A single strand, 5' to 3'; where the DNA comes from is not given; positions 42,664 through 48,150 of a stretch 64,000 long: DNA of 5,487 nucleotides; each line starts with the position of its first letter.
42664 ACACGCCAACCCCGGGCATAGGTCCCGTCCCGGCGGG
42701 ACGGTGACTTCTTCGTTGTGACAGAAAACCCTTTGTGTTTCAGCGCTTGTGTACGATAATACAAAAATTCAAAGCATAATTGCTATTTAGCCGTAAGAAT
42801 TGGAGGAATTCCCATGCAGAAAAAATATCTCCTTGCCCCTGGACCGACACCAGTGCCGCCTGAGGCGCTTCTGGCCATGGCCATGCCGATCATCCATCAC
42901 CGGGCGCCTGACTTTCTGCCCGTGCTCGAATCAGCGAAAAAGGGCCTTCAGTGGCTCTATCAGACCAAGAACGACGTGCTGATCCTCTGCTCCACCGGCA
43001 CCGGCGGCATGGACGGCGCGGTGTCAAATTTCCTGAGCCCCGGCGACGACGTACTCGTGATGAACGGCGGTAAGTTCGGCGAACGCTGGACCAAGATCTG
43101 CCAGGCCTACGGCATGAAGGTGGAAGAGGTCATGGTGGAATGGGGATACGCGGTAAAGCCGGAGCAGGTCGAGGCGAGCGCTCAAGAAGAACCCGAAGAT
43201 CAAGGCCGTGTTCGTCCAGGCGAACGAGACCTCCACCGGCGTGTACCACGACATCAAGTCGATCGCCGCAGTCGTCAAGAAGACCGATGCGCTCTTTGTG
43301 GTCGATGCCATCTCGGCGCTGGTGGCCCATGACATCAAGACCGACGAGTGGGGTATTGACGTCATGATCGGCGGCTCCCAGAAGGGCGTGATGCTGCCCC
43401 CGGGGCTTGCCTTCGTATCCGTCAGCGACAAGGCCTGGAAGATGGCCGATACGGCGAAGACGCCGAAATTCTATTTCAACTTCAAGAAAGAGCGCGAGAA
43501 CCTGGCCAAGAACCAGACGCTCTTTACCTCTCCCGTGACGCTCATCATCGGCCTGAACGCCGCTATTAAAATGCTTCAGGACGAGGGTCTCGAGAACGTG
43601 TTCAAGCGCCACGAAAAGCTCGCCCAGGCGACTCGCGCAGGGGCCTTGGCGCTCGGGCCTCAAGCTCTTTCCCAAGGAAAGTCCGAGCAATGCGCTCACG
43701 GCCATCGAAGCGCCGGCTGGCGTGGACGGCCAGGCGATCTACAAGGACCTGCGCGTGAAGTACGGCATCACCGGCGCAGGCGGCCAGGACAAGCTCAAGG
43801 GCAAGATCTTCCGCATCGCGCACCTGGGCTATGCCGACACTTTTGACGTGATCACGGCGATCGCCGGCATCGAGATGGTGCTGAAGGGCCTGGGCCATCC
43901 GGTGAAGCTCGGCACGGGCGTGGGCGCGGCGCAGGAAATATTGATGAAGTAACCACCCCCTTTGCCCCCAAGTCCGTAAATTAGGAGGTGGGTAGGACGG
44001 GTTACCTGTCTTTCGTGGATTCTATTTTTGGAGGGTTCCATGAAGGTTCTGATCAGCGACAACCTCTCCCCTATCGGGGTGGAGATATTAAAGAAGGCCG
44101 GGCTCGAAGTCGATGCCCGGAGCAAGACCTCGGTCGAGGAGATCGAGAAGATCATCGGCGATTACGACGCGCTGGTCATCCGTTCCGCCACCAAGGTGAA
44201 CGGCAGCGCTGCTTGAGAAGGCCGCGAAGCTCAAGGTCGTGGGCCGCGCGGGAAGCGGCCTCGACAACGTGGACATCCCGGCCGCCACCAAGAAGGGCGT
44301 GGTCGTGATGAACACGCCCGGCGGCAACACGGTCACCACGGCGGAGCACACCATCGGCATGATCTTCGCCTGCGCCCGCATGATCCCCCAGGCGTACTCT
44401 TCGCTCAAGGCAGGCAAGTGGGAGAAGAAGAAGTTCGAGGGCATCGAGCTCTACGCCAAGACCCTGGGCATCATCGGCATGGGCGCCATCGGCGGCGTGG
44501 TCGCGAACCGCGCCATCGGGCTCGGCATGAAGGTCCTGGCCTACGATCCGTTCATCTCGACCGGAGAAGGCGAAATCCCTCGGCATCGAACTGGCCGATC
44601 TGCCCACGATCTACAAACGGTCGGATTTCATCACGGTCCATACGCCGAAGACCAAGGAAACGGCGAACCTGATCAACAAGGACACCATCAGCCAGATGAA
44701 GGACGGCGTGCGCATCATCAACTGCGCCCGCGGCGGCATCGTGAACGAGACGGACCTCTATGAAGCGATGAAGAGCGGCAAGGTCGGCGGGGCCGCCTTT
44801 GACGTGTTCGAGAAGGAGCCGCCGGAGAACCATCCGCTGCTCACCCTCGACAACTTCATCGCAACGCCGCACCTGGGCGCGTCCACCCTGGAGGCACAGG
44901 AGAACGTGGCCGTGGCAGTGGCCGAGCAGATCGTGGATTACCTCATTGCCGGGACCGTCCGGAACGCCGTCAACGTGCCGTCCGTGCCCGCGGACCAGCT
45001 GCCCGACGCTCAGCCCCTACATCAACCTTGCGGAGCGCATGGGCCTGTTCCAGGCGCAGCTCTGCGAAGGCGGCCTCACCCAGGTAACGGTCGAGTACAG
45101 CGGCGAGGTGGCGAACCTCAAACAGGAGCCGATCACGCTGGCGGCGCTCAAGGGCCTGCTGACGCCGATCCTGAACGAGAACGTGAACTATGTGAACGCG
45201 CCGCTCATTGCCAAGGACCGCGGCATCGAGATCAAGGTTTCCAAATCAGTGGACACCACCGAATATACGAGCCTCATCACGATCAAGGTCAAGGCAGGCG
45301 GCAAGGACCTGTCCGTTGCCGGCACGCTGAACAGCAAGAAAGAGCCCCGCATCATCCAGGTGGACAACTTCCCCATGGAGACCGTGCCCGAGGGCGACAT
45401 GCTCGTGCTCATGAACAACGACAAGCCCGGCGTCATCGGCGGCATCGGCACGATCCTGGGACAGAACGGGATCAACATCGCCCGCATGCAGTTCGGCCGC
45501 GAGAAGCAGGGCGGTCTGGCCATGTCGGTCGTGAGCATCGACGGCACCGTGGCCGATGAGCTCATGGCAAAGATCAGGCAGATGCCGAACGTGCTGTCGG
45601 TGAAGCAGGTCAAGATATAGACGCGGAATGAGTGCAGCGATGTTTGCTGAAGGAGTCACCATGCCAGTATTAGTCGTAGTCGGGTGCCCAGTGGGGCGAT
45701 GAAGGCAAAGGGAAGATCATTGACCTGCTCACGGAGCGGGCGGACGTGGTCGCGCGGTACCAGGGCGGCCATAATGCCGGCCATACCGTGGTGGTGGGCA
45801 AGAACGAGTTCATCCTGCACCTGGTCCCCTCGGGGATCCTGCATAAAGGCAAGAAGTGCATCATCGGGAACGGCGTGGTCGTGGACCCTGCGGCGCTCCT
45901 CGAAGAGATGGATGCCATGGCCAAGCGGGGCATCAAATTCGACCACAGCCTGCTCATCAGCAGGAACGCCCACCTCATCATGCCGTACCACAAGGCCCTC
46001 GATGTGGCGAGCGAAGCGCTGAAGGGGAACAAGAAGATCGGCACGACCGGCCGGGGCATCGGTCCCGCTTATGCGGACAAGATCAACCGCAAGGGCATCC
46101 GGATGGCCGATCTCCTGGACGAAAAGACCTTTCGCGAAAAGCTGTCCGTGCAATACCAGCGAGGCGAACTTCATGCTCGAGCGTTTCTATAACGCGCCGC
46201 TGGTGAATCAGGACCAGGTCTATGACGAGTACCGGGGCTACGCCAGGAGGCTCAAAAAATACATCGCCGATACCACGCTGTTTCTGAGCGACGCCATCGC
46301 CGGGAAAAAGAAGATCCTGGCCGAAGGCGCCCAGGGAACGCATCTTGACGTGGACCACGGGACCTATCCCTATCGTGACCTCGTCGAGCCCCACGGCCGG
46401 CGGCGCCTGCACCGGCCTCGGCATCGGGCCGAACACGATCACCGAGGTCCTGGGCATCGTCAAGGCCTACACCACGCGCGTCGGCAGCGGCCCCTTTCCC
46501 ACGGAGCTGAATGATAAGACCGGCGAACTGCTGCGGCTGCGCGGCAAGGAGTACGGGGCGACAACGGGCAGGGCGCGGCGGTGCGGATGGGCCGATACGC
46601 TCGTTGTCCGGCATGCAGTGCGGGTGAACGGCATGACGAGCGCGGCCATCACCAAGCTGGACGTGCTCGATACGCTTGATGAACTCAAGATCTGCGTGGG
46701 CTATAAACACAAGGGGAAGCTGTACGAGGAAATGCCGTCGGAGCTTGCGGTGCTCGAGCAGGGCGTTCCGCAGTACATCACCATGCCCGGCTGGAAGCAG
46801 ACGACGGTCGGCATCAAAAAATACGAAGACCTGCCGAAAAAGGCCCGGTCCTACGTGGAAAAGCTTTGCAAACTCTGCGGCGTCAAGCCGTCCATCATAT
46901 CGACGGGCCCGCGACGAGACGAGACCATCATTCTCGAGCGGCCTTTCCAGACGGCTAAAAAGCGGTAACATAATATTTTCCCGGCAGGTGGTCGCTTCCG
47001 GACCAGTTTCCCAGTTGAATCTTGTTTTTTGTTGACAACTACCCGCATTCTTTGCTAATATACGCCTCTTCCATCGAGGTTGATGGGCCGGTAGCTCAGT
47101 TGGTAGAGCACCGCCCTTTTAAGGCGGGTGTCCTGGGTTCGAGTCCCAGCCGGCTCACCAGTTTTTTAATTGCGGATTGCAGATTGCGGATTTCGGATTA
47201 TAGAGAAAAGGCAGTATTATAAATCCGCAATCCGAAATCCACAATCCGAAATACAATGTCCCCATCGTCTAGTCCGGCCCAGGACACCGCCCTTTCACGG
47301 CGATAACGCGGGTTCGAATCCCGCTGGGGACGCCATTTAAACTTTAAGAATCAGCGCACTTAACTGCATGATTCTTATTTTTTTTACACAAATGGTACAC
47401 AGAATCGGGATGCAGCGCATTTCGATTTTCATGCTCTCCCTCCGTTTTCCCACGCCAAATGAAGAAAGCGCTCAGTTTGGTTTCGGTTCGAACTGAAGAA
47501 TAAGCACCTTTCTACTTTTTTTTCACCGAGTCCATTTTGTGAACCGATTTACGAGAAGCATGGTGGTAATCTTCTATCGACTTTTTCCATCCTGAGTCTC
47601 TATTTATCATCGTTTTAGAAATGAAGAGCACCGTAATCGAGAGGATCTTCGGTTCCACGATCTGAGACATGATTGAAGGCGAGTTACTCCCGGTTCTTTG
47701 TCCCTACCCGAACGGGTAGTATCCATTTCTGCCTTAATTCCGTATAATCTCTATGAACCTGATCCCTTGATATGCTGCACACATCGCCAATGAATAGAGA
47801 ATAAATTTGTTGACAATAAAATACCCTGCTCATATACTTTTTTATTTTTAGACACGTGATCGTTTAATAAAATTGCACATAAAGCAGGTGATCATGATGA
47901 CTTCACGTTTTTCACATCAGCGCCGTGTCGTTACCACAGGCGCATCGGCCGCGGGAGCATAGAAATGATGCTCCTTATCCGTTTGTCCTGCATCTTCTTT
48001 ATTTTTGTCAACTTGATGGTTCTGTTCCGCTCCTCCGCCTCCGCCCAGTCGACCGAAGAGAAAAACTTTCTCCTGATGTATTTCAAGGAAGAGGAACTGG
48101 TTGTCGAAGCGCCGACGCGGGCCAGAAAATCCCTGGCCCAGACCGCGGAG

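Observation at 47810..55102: Tightly packed operon: TonB-dependent receptor, hidden 33-aa peptide, RRE/radical-SAM/SPASM maturase, periplasmic binding protein, HisKA_3 kinase, LuxR regulator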

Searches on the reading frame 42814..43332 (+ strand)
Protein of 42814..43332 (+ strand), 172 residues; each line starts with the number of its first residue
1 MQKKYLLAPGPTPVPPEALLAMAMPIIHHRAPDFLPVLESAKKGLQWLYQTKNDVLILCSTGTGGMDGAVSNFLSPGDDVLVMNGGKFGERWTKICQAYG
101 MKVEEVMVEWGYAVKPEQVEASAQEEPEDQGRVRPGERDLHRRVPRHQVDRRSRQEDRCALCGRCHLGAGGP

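Call 21: search_protein_families(library=pfam, proteins=[window:42814-43332:+], max_evalue=0.01)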
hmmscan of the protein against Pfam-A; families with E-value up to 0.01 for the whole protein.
window:42814-43332:+ (172 aa): 1 family
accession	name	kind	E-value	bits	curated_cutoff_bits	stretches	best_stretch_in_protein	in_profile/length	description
PF00266.25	Aminotran_5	-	0.0022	17.5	21.5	1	26-124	33-137/371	Aminotransferase class-V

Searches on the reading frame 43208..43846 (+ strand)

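Call 21: search_protein_families(library=pfam, proteins=[window:43208-43846:+], max_evalue=0.01)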
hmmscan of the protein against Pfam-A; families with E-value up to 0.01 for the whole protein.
window:43208-43846:+ (212 aa): 1 family
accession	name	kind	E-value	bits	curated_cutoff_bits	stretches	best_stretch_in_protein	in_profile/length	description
PF00266.25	Aminotran_5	-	2.4e-19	70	21.5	1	2-145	144-290/371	Aminotransferase class-V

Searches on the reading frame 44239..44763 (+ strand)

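Call 21: search_protein_families(library=pfam, proteins=[window:44239-44763:+], max_evalue=0.01)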
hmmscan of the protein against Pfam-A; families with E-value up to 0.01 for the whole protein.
window:44239-44763:+ (174 aa): 2 families
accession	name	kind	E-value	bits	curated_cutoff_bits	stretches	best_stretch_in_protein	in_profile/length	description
PF02826.25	2-Hacid_dh_C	-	3.7e-18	66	25.1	1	39-110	1-73/178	D-isomer specific 2-hydroxyacid dehydrogenase, NAD binding domain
PF00389.36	2-Hacid_dh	-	1.4e-13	51.1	24.6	1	2-58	66-122/134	D-isomer specific 2-hydroxyacid dehydrogenase, catalytic domain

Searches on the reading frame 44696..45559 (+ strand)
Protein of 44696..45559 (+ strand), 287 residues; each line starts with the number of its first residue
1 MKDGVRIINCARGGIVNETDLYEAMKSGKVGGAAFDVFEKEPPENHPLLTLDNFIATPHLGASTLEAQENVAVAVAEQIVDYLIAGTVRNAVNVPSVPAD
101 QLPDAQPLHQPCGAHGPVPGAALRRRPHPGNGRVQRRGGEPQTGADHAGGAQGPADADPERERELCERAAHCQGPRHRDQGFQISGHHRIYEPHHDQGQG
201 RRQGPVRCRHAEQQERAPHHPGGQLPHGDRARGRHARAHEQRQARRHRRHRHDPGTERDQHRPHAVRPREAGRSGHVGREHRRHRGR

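Call 21: search_protein_families(library=pfam, proteins=[window:44696-45559:+], max_evalue=0.01)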
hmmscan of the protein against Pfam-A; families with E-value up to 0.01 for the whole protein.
window:44696-45559:+ (287 aa): 2 families
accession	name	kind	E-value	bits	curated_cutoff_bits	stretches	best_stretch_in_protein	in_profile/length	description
PF02826.25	2-Hacid_dh_C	-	3.1e-22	79.2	25.1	1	1-61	117-178/178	D-isomer specific 2-hydroxyacid dehydrogenase, NAD binding domain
PF00389.36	2-Hacid_dh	-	0.0033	17.5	24.6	1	62-93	103-134/134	D-isomer specific 2-hydroxyacid dehydrogenase, catalytic domain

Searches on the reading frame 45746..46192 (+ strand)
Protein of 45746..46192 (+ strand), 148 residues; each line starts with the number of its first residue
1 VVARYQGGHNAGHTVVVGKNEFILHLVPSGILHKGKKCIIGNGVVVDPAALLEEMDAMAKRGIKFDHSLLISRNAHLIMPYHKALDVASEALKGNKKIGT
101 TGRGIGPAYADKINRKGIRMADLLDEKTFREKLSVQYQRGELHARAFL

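Call 21: search_protein_families(library=pfam, proteins=[window:45746-46192:+], max_evalue=0.01)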
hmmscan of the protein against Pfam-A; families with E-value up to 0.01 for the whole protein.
window:45746-46192:+ (148 aa): 1 family
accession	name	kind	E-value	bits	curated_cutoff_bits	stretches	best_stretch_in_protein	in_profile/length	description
PF00709.27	Adenylsucc_synt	-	6.4e-59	200.2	27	1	1-138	25-163/416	Adenylosuccinate synthetase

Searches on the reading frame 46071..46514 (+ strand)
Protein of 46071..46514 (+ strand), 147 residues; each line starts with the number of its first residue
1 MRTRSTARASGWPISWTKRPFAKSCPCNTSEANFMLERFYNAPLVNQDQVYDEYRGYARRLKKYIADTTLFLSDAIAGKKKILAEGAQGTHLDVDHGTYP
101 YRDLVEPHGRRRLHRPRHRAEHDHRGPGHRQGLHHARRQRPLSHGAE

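Call 21: search_protein_families(library=pfam, proteins=[window:46071-46514:+], max_evalue=0.01)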
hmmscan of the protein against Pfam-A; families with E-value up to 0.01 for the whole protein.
window:46071-46514:+ (147 aa): 1 family
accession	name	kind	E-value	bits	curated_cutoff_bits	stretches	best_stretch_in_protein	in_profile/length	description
PF00709.27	Adenylsucc_synt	-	9.6e-19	67.8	27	1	21-101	154-231/416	Adenylosuccinate synthetase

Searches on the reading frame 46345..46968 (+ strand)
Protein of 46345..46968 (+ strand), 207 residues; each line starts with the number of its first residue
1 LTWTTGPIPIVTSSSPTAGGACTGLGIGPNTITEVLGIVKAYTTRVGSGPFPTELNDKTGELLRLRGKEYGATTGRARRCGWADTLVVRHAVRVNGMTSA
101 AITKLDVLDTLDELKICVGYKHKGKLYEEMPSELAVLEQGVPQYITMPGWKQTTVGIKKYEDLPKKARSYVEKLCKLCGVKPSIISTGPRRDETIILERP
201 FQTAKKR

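Call 21: search_protein_families(library=pfam, proteins=[window:46345-46968:+], max_evalue=0.01)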
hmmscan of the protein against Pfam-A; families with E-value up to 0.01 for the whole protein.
window:46345-46968:+ (207 aa): 1 family
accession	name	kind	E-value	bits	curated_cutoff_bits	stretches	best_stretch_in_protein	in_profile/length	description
PF00709.27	Adenylsucc_synt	-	3.2e-79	267.1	27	1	5-195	226-416/416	Adenylosuccinate synthetase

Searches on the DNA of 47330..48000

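Call 68: search_rna_families(source=window, start=47330, end=48000, threshold=evalue, max_evalue=1)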
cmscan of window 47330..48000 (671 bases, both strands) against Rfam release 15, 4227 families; matches with E-value up to 1: 1.
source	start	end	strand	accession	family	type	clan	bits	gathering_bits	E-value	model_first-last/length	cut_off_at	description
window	47884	47941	+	RF00581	SNORD12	Gene; snRNA; snoRNA; CD-box;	CL00044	20.3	43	0.24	1-90/90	no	Small nucleolar SNORD12/SNORD106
